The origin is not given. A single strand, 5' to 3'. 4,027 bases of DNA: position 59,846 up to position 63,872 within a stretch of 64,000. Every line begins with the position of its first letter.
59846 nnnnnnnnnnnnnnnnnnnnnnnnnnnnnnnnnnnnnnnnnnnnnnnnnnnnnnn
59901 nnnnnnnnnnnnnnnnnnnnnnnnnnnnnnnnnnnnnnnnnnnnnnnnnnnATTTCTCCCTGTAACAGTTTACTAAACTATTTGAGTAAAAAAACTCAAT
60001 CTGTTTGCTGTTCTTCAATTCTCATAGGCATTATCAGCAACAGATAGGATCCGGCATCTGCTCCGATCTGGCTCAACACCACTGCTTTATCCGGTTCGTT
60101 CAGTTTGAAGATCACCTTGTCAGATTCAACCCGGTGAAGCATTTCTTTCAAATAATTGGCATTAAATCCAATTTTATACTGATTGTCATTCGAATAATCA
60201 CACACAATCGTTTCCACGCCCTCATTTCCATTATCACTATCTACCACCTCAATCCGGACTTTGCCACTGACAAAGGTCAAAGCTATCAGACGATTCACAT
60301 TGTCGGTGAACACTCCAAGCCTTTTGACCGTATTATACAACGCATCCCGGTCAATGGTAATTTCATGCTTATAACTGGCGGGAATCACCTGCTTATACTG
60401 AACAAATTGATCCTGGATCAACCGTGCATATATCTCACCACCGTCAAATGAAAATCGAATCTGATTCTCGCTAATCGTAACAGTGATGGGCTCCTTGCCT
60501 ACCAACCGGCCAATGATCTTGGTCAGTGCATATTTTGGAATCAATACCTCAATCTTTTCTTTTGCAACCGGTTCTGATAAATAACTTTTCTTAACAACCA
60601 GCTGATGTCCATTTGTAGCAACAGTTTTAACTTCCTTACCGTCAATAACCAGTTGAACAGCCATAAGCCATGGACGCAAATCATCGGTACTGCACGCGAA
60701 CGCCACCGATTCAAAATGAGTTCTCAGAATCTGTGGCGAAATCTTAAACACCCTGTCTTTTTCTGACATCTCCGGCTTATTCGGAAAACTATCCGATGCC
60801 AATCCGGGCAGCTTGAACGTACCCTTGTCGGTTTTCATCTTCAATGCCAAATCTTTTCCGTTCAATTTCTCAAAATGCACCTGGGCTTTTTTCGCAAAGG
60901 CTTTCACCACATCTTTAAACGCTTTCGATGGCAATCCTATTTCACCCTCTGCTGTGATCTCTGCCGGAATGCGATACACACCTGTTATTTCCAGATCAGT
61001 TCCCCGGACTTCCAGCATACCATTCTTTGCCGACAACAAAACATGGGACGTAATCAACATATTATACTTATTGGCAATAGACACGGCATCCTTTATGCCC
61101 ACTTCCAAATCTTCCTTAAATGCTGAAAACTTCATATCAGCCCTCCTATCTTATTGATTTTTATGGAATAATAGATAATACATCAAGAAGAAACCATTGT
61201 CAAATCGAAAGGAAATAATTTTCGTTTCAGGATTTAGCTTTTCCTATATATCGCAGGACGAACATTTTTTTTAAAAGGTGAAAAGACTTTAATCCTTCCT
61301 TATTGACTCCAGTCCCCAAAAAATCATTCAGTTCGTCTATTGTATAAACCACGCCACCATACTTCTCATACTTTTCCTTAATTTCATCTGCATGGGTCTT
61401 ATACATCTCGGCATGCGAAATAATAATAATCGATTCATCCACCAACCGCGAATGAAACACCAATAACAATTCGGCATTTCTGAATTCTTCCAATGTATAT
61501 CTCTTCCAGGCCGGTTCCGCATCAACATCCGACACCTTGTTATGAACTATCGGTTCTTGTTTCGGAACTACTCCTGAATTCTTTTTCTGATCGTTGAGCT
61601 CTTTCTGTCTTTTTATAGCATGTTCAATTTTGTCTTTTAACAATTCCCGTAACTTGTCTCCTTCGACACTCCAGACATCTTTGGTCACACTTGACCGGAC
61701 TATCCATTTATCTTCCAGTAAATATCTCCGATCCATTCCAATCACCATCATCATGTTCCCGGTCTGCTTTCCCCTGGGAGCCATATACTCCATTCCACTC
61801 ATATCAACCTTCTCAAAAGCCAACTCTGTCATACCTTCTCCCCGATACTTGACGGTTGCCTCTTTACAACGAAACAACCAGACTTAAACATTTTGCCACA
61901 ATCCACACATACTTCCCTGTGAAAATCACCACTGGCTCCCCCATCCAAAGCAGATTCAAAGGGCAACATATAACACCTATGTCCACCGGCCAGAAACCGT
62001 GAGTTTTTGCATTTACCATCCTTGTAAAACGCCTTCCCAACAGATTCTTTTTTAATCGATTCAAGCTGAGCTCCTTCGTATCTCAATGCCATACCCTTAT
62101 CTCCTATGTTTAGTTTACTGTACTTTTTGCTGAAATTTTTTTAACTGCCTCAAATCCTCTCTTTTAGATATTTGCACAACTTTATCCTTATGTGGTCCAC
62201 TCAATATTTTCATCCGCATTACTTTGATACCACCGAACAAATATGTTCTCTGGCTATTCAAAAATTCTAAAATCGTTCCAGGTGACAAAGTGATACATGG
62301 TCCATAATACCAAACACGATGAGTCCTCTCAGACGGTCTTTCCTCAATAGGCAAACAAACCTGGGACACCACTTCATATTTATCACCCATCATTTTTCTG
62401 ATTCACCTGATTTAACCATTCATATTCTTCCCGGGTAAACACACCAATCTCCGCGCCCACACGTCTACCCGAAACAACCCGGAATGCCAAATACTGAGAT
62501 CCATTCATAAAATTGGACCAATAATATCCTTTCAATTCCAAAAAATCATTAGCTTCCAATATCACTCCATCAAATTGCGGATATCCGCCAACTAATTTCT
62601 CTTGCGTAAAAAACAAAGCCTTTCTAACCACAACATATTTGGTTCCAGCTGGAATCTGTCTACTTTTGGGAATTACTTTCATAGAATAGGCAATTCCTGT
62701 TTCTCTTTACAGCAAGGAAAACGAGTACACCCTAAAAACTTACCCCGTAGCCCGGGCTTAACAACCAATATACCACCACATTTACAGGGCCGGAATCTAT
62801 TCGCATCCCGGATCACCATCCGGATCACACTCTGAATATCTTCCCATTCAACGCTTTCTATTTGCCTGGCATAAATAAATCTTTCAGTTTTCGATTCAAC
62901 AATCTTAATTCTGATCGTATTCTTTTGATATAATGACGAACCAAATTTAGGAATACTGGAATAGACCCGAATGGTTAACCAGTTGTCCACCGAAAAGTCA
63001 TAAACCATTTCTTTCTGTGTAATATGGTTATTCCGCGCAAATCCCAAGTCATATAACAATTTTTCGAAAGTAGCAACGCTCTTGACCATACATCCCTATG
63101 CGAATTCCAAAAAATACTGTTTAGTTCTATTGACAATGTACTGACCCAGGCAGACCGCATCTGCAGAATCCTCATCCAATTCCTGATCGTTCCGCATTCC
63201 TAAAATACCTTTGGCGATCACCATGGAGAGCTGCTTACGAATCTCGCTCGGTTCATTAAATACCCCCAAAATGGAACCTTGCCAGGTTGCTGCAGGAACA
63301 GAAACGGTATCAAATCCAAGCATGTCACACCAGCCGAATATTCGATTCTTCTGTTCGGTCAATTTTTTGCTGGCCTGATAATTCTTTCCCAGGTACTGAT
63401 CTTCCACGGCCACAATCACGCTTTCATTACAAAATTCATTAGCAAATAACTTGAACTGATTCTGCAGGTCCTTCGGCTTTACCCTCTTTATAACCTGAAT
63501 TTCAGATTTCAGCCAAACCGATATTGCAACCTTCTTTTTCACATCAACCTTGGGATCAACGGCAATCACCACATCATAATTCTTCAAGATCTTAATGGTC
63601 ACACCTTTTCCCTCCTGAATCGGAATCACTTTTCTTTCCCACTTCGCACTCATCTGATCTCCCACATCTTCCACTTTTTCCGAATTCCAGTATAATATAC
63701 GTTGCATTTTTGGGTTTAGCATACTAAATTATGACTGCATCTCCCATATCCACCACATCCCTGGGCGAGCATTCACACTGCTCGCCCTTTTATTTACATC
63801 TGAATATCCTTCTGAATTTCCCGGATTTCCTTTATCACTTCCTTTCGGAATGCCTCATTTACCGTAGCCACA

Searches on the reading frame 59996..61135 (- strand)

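Call 16: search_protein_families(library=phrogs, proteins=[window:59996-61135:-], max_evalue=0.00001)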
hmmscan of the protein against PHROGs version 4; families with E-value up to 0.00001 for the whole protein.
window:59996-61135:- (379 aa): 2 families
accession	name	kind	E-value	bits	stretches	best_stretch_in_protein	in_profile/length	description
phrog_947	-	DNA, RNA and nucleotide metabolism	6.5e-66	223.8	1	1-375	3-367/368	DNA polymerase processivity factor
phrog_3007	-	DNA, RNA and nucleotide metabolism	1.6e-08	35.6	0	146-279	15-149/190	RusA-like Holliday junction resolvase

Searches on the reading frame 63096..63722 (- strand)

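Call 18: search_protein_families(library=pfam, proteins=[window:63096-63722:-], max_evalue=0.001)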
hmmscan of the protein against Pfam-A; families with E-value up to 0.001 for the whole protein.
window:63096-63722:- (208 aa): 0 families

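Call 42: search_protein_families(library=phrogs, proteins=[window:63096-63722:-], max_evalue=0.0001)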
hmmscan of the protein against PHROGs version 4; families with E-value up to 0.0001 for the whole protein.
window:63096-63722:- (208 aa): 1 family
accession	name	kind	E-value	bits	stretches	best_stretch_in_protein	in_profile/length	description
phrog_827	-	DNA, RNA and nucleotide metabolism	3.1e-05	25.2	1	82-200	52-159/161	Holliday junction resolvase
